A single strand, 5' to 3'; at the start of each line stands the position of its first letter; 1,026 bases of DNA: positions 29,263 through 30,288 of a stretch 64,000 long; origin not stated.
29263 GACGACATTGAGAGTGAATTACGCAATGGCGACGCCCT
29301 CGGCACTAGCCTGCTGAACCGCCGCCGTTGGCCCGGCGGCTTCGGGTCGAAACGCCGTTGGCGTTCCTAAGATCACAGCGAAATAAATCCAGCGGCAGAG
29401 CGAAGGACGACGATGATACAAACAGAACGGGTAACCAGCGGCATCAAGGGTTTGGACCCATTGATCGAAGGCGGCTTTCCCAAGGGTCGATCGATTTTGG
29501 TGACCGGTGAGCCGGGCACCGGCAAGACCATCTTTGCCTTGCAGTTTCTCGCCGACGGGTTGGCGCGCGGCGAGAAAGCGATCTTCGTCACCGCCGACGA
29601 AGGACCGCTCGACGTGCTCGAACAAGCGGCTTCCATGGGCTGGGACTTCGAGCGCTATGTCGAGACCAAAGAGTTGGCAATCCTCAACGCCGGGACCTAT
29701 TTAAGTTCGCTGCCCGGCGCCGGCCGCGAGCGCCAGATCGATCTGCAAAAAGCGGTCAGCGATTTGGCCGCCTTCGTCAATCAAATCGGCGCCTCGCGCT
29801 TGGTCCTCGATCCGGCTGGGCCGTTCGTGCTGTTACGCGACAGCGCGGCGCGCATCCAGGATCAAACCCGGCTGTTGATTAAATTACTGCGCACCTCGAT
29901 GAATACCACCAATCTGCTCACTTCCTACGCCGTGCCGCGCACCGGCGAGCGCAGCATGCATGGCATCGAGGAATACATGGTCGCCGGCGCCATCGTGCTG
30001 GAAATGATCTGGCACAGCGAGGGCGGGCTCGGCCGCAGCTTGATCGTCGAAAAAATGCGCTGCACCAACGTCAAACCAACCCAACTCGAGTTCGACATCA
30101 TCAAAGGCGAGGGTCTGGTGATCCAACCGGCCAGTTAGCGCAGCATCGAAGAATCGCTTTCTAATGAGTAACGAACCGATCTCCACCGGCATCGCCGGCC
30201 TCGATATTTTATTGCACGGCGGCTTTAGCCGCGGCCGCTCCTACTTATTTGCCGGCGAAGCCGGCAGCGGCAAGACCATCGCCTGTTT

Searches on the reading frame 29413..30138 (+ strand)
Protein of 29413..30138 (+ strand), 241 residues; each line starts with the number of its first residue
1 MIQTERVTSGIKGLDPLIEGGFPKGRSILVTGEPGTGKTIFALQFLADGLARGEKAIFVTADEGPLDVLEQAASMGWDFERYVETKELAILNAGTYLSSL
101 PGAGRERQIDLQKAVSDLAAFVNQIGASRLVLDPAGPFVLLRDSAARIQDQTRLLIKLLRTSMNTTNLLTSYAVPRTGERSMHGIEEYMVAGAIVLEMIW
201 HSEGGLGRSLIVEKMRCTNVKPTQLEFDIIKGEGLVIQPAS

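Call 9: search_protein_families(library=pfam, proteins=[window:29413-30138:+], max_evalue=0.01)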
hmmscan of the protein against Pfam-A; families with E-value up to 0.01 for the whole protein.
window:29413-30138:+ (241 aa): 14 families
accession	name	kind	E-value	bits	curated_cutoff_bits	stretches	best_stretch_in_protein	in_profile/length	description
PF06745.19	ATPase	-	2e-56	191.4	26.6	1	7-240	1-229/231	KaiC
PF13481.12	AAA_25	-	3.5e-09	37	27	1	6-139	14-156/195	AAA domain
PF00154.27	RecA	-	1.9e-06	28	27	1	4-80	30-105/262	recA bacterial DNA recombination protein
PF14417.12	MEDS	-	3.6e-06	27.3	29.8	1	42-117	17-92/161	MEDS: MEthanogen/methylotroph, DcmR Sensory domain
PF13191.12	AAA_16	-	2.2e-05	25.5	32.6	1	25-169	24-165/167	AAA ATPase domain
PF07088.17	GvpD_P-loop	-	2.4e-05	24.8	24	1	24-60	9-44/189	GvpD gas vesicle protein, P-loop domain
PF09848.15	SLFN-g3_helicase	-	2.8e-05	24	24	1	28-73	4-51/354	Schlafen group 3, DNA/RNA helicase domain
PF13479.12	AAA_24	-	0.0013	19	27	1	25-64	2-33/195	AAA domain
PF03796.21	DnaB_C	-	0.0014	18.5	27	1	7-54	2-48/255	DnaB-like helicase C terminal domain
PF25199.1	nSTAND_NTPase5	-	0.0024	18.2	34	0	24-64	40-81/145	Novel STAND NTPase 5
PF05625.17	PAXNEB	-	0.0024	17.4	28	1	7-70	19-83/366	PAXNEB protein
PF13401.12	AAA_22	-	0.0028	18.4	27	1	26-63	6-43/130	AAA domain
PF01695.23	IstB_IS21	-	0.0031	17.5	24.1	1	27-63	94-130/238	IstB-like ATP binding protein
PF20720.3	nSTAND3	-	0.0052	16.9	27.2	1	26-59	18-51/155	Novel STAND NTPase 3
